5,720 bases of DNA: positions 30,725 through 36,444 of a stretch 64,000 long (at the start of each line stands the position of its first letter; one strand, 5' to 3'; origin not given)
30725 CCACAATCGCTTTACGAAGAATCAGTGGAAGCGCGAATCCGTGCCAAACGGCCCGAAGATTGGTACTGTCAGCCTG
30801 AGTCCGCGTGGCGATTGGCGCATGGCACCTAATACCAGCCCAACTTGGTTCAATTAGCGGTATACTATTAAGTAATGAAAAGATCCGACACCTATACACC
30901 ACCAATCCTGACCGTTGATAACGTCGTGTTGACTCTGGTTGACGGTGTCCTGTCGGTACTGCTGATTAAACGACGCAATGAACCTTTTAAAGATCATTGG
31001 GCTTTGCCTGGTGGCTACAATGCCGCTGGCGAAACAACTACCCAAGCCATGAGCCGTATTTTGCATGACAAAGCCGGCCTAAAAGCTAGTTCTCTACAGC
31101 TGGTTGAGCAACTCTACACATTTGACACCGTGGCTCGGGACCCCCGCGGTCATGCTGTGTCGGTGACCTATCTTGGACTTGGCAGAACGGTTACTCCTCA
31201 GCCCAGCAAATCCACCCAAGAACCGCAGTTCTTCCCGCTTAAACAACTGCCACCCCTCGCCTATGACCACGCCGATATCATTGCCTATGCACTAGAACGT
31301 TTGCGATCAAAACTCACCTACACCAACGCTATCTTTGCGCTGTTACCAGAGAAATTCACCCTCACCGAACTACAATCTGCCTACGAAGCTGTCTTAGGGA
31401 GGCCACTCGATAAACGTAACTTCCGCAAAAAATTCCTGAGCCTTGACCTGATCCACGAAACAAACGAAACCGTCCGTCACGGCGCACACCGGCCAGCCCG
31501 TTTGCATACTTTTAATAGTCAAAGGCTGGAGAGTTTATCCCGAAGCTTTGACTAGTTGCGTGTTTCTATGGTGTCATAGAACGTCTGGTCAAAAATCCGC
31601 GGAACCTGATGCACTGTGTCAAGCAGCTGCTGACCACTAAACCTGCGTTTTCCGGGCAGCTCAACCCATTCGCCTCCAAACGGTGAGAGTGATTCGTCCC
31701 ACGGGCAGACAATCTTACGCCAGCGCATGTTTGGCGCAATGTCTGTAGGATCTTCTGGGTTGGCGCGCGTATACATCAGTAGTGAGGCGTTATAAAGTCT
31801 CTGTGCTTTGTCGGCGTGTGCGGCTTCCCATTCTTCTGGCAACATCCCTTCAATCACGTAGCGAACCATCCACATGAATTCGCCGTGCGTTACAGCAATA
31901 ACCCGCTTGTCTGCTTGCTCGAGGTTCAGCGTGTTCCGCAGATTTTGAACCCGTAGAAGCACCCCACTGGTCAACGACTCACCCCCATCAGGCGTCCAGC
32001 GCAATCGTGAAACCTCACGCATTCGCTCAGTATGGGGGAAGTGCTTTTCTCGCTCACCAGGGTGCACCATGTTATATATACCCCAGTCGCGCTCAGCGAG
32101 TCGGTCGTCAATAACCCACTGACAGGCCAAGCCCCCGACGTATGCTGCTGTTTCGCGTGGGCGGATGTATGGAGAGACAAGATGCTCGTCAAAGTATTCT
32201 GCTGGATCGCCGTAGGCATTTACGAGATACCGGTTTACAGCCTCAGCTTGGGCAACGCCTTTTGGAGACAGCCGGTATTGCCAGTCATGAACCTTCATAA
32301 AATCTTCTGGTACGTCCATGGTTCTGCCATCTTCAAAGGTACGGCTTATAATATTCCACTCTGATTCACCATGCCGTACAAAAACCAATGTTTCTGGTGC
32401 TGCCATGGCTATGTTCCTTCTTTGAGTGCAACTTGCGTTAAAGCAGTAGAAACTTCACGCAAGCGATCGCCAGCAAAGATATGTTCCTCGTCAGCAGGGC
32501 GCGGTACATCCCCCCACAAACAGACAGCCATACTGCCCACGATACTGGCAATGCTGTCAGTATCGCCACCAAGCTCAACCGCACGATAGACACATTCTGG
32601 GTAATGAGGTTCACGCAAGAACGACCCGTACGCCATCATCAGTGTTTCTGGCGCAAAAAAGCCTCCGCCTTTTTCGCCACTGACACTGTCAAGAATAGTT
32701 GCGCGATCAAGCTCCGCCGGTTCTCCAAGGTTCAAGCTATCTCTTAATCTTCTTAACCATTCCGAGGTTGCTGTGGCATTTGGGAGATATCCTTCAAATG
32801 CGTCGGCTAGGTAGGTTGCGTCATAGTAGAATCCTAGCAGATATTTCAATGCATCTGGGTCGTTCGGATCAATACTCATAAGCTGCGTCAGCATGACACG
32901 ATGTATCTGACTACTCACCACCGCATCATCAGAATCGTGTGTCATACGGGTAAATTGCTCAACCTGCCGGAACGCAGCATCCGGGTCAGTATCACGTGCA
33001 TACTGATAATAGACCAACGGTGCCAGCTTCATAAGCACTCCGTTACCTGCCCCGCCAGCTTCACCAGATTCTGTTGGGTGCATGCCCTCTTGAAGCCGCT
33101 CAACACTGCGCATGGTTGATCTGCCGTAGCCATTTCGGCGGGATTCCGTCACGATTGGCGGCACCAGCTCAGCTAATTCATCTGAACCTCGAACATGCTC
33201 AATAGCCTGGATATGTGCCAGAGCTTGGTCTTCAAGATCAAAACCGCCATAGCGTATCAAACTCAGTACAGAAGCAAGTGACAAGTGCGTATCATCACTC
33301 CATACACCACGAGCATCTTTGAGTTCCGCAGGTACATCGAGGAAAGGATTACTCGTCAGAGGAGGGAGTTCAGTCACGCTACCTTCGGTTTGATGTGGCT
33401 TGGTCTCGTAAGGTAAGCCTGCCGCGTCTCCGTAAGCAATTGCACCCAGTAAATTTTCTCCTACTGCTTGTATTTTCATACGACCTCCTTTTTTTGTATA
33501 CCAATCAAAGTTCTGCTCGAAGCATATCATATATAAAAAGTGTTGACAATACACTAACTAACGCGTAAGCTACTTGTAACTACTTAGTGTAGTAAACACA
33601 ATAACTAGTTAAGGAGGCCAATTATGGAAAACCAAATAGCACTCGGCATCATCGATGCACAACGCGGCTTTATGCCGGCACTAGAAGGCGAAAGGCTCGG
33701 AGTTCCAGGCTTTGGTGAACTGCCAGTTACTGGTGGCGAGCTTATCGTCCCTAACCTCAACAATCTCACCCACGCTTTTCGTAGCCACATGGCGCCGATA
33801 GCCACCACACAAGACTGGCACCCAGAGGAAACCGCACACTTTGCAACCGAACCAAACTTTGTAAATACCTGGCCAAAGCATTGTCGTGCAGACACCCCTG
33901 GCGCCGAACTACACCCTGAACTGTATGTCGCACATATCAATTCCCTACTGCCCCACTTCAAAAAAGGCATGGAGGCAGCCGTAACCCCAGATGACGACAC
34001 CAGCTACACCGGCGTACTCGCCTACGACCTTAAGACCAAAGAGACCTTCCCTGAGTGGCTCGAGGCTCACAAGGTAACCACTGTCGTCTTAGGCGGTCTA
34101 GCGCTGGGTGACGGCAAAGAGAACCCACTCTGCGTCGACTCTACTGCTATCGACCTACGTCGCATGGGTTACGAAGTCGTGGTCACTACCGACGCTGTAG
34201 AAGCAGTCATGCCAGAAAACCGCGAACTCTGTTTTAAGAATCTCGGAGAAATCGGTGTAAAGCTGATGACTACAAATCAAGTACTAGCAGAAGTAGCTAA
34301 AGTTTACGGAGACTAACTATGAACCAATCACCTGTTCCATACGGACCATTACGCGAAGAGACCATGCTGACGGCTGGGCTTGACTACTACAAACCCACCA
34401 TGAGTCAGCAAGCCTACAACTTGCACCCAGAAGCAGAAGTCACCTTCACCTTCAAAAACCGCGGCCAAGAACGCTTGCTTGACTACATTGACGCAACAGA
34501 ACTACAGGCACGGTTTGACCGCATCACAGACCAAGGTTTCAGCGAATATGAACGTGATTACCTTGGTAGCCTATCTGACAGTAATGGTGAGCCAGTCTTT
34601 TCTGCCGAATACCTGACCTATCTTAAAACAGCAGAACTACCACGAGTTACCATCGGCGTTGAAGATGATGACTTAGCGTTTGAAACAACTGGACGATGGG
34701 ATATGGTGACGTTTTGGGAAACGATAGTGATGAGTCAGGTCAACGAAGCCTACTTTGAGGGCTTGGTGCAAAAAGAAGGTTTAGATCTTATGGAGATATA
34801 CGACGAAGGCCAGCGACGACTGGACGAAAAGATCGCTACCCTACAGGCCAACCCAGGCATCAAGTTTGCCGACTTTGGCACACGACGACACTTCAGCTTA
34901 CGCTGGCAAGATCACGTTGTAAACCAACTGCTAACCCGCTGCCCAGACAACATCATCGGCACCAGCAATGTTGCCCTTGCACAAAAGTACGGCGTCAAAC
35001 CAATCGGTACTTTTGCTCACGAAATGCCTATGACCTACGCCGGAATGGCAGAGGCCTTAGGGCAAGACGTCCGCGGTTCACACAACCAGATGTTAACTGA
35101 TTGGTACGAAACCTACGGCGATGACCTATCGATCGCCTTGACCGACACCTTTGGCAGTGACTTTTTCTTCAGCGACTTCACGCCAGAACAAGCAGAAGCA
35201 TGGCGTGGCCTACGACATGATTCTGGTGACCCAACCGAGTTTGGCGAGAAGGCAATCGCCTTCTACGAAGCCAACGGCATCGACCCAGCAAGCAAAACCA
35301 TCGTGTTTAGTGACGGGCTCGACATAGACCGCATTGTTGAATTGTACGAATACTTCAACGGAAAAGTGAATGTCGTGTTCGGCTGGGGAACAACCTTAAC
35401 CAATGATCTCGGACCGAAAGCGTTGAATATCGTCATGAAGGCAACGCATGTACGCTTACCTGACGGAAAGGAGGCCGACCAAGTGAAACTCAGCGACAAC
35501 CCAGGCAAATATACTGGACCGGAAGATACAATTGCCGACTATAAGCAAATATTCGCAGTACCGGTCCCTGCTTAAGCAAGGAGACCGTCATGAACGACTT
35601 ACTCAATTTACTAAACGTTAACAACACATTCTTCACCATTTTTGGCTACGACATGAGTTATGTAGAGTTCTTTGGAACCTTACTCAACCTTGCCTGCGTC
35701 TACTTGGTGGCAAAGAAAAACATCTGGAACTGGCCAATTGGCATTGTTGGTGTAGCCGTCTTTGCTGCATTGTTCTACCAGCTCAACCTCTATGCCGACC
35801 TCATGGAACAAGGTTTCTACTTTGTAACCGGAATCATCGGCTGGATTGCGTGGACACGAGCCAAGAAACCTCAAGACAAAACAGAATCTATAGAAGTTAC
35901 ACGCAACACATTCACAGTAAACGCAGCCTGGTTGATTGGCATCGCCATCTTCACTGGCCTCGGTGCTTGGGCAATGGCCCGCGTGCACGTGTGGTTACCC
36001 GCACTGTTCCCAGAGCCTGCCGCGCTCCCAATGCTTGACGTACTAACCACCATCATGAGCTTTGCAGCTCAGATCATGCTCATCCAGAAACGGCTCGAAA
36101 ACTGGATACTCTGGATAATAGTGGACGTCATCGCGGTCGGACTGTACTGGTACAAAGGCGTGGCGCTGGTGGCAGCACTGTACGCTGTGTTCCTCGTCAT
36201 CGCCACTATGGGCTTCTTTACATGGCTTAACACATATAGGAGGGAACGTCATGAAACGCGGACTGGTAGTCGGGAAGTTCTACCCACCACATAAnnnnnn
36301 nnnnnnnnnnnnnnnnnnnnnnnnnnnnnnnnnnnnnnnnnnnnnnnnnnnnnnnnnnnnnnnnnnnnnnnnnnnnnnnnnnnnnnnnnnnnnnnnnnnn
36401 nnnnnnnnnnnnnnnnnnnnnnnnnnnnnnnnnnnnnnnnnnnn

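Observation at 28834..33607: Four copies of a 27-bp palindrome on and just downstream of the NAD-cluster promoters: predicted NrtR operator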

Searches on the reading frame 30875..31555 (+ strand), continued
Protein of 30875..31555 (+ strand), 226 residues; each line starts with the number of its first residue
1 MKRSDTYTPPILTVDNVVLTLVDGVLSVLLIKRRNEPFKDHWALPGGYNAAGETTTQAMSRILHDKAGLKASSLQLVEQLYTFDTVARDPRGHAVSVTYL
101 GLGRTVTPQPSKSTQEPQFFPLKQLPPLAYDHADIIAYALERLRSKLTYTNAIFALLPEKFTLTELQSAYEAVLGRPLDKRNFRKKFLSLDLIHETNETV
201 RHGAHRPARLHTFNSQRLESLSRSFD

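Call 29: search_protein_families(library=pfam, proteins=[L009:15457-16185:+, L010:8765-9463:+, L006:4684-5916:-, L005:8669-9673:-, L002:7738-8841:+, L010:7002-8000:-, L016:1675-2256:+, L004:8840-9106:+, L013:3916-4092:+, L012:4039-5625:-], max_evalue=0.01)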
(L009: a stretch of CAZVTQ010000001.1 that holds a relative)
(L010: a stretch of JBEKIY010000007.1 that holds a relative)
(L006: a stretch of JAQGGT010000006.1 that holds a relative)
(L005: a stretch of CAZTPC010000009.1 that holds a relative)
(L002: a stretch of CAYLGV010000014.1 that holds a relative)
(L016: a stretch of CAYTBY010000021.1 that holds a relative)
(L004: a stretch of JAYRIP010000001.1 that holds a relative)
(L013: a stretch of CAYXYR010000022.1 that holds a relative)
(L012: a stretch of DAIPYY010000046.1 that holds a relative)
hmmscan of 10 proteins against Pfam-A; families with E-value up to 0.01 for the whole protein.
L009:15457-16185:+ (242 aa): 1 family
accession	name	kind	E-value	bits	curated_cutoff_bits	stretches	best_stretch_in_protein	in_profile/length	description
PF02146.23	SIR2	-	1.5e-37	129.7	24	1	13-179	1-180/180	Sir2 family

L010:8765-9463:+ (232 aa): 1 family
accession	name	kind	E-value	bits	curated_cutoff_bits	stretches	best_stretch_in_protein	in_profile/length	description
PF00857.26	Isochorismatase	-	1.4e-15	58.2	27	2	13-102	4-93/175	Isochorismatase domain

L006:4684-5916:- (410 aa): 1 family
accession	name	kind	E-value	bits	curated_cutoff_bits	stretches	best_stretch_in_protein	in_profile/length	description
PF00155.27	Aminotran_1_2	-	2.6e-21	76.7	19.7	1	173-399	135-357/361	Aminotransferase class I and II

L005:8669-9673:- (334 aa): 1 family
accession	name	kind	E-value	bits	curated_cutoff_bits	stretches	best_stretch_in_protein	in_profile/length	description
PF04055.27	Radical_SAM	-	0.0018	18.9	29.5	1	70-160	3-90/166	Radical SAM superfamily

L002:7738-8841:+ (367 aa): 0 families

L010:7002-8000:- (332 aa): 1 family
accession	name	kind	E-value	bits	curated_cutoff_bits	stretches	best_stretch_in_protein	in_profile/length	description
PF01370.27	Epimerase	-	5.5e-27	95.1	20.9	1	60-259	47-240/240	NAD dependent epimerase/dehydratase family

L016:1675-2256:+ (193 aa): 2 families
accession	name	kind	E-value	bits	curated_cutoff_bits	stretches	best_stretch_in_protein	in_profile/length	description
PF00533.33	BRCT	-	1.7e-14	54.3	21.3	1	116-183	2-70/78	BRCA1 C Terminus (BRCT) domain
PF12738.14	PTCB-BRCT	-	1.2e-06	28.9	22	1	134-183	11-60/63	twin BRCT domain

L004:8840-9106:+ (88 aa): 0 families

L013:3916-4092:+ (58 aa): 0 families

L012:4039-5625:- (528 aa): 5 families
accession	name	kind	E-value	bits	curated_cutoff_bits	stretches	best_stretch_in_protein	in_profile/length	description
PF13489.12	Methyltransf_23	-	5.4e-07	29.9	27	1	228-349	11-113/164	Methyltransferase domain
PF13649.12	Methyltransf_25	-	1.1e-06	29.6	27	1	242-348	1-97/97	Methyltransferase domain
PF08241.18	Methyltransf_11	-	6.2e-06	27.2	21.2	1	243-351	1-94/95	Methyltransferase domain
PF08242.18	Methyltransf_12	-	0.00028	22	30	1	243-349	1-97/98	Methyltransferase domain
PF13847.12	Methyltransf_31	-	0.00028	21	27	1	241-354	6-111/145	Methyltransferase domain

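Call 58: search_protein_families(library=phrogs, proteins=[L013:3686-3919:+, L013:3916-4092:+, L004:8840-9106:+], max_evalue=0.01)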
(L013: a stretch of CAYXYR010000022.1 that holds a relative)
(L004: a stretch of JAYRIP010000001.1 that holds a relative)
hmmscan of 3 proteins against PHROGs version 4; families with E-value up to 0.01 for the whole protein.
L013:3686-3919:+ (77 aa): 0 families

L013:3916-4092:+ (58 aa): 0 families

L004:8840-9106:+ (88 aa): 0 families

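Call 63: find_encoding_contigs(protein=window:30875-31555:+, flank=3000, max_places=3)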
Protein window:30875-31555:+ (226 aa): 3 contigs read that carry it; 1 place shown.
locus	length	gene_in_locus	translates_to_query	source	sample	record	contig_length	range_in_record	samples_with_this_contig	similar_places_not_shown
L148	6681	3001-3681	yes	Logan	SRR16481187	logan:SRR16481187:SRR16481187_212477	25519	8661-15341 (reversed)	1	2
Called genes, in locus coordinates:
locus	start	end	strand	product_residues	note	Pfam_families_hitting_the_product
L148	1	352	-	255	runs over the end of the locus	PF01026:TatD_DNase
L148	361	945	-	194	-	PF01467:CTP_transf_like, PF01747:ATP-sulfurylase (faint)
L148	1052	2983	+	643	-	PF00795:CN_hydrolase, PF02540:NAD_synthase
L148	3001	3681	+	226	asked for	PF00293:NUDIX, PF19368:WHD_AraR, PF21906:WHD_NrtR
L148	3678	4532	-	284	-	PF00300:His_Phos_1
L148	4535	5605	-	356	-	PF03747:ADP_ribosyl_GH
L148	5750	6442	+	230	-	PF00857:Isochorismatase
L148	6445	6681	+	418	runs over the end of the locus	PF17767:NAPRTase_N, PF04095:NAPRTase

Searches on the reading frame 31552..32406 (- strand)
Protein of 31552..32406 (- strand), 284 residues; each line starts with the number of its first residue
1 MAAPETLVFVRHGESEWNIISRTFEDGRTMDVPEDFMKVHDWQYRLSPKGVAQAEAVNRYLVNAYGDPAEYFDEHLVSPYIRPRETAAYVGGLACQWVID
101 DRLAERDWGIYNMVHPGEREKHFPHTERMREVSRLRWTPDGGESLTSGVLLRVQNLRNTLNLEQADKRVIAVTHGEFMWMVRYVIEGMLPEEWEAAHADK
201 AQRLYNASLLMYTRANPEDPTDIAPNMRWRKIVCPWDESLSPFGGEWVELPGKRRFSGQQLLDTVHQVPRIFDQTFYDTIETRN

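Call 4: search_protein_families(library=pfam, proteins=[window:31552-32406:-])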
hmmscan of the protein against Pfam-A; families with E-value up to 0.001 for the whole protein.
window:31552-32406:- (284 aa): 1 family
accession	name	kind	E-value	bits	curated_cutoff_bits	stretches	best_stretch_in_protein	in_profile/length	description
PF00300.27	His_Phos_1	-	1.7e-22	80.5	21.7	1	7-201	1-174/194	Histidine phosphatase superfamily (branch 1)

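Call 5: search_protein_families(library=ncbifam, proteins=[window:31552-32406:-])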
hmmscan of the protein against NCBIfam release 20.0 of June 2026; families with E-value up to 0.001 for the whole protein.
window:31552-32406:- (284 aa): 6 families
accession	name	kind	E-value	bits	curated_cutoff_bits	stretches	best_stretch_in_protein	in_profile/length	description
NF005567.0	PRK07238.1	equivalog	3.5e-12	46.3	326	1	3-174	176-326/378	bifunctional RNase H/acid phosphatase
TIGR03162.1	ribazole_cobC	equivalog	5.9e-12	45.4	162.9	1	45-198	23-168/176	alpha-ribazole phosphatase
NF045917.1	PhserinePhPspA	equivalog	1e-07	31.8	350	1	7-175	4-151/211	phosphoserine phosphatase PspA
NF038349.1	dPGM_arch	equivalog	4.4e-07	30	225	1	8-126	2-100/194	2,3-diphosphoglycerate-dependent phosphoglycerate mutase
NF002339.0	PRK01295.1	equivalog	0.00032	20.2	316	0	5-192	3-176/206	2,3-bisphosphoglycerate-dependent phosphoglycerate mutase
NF011580.0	PRK15004.1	equivalog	0.00064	19.8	250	0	44-175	25-150/203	adenosylcobalamin/alpha-ribazole phosphatase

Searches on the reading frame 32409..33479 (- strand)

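Call 4: search_protein_families(library=pfam, proteins=[window:32409-33479:-])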
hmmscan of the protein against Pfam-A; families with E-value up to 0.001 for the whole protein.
window:32409-33479:- (356 aa): 1 family
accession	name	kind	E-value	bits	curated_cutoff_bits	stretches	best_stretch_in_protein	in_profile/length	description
PF03747.19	ADP_ribosyl_GH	-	3.5e-48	165.1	26.2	1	15-323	7-280/287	ADP-ribosylglycohydrolase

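Call 5: search_protein_families(library=ncbifam, proteins=[window:32409-33479:-])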
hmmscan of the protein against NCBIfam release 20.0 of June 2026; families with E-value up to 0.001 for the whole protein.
window:32409-33479:- (356 aa): 2 families
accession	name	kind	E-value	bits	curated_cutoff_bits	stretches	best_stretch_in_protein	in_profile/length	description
NF041672.1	ADPriboarghdlase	equivalog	9.6e-08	31.2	490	0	119-202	161-242/361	ADP-ribosylarginine hydrolase Tri1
TIGR02662.1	dinitro_DRAG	equivalog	5.9e-05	22.4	337.05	0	279-323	211-255/287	ADP-ribosyl-[dinitrogen reductase] hydrolase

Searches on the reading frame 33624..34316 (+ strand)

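Call 4: search_protein_families(library=pfam, proteins=[window:33624-34316:+])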
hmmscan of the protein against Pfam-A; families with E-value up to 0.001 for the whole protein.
window:33624-34316:+ (230 aa): 1 family
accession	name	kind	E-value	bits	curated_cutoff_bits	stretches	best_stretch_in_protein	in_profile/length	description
PF00857.26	Isochorismatase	-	1.3e-19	71.4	27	1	7-219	3-175/175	Isochorismatase domain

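Call 5: search_protein_families(library=ncbifam, proteins=[window:33624-34316:+])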
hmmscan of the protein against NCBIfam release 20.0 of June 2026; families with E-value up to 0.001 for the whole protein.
window:33624-34316:+ (230 aa): 1 family
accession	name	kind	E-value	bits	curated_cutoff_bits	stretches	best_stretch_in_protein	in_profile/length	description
NF008623.0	PRK11609.1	equivalog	4.4e-21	75.7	174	1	31-222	19-210/213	bifunctional nicotinamidase/pyrazinamidase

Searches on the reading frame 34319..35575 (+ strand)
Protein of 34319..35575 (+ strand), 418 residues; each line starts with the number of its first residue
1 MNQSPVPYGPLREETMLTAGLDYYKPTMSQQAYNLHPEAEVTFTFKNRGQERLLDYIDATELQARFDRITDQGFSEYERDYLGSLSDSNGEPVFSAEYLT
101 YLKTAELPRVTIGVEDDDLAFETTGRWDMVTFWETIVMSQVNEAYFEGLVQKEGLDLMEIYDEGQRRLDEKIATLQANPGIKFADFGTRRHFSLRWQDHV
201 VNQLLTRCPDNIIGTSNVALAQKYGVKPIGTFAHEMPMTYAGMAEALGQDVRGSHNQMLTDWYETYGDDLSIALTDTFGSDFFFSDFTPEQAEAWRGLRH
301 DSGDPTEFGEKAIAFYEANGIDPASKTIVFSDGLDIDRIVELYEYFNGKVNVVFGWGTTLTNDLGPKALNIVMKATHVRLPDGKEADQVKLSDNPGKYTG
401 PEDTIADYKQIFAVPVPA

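Call 4: search_protein_families(library=pfam, proteins=[window:34319-35575:+])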
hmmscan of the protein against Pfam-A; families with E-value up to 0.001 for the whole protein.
window:34319-35575:+ (418 aa): 2 families
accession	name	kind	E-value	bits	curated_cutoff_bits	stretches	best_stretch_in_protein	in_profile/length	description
PF04095.22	NAPRTase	-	2.7e-57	194.7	20.8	1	181-414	1-237/239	Nicotinate phosphoribosyltransferase (NAPRTase) family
PF17767.7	NAPRTase_N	-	2.6e-14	54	32.6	1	22-142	4-125/125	Nicotinate phosphoribosyltransferase (NAPRTase) N-terminal domain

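Call 5: search_protein_families(library=ncbifam, proteins=[window:34319-35575:+])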
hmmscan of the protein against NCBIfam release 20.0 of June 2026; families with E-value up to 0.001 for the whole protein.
window:34319-35575:+ (418 aa): 8 families
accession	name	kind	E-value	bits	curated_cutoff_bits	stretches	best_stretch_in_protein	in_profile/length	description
NF003704.0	PRK05321.1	subfamily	3.9e-115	385.1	379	1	21-415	16-392/398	nicotinate phosphoribosyltransferase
TIGR01514.1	NAPRTase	equivalog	1.2e-93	314.3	269.55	1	21-411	8-395/399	nicotinate phosphoribosyltransferase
TIGR01513.1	NAPRTase_put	equivalog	1e-16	60.9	297.4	1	212-402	173-347/452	nicotinate phosphoribosyltransferase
NF006695.0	PRK09243.1-2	equivalog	3.4e-15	55.7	469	1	213-403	180-359/480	nicotinate phosphoribosyltransferase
NF006696.0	PRK09243.1-3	equivalog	2.7e-12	46.1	503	1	177-378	152-337/451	nicotinate phosphoribosyltransferase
NF006697.0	PRK09243.1-4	equivalog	2e-10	39.9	776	1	211-402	180-359/488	nicotinate phosphoribosyltransferase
NF006694.0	PRK09243.1-1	equivalog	3.9e-10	39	663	1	210-402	178-358/485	nicotinate phosphoribosyltransferase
NF009131.0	PRK12484.1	equivalog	1.1e-09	37.5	330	1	179-378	148-332/455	nicotinate phosphoribosyltransferase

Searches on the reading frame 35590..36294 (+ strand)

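Call 4: search_protein_families(library=pfam, proteins=[window:35590-36294:+])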
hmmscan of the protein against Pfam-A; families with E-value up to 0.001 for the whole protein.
window:35590-36294:+ (234 aa): 1 family
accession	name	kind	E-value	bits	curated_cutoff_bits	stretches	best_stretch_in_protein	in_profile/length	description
PF04973.17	NMN_transporter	-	8.6e-49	166.3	27.3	1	23-213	1-174/175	Nicotinamide mononucleotide transporter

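Call 5: search_protein_families(library=ncbifam, proteins=[window:35590-36294:+])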
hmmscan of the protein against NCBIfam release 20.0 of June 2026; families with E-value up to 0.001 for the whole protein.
window:35590-36294:+ (234 aa): 2 families
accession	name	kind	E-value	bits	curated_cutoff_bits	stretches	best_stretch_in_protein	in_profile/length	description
NF011926.0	PRK15397.1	subfamily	1.7e-38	132.8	335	1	7-222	3-235/239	nicotinamide riboside transporter PnuC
TIGR01528.1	NMN_trans_PnuC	equivalog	1.6e-28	99.9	42.45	1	23-217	2-186/187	nicotinamide riboside transporter PnuC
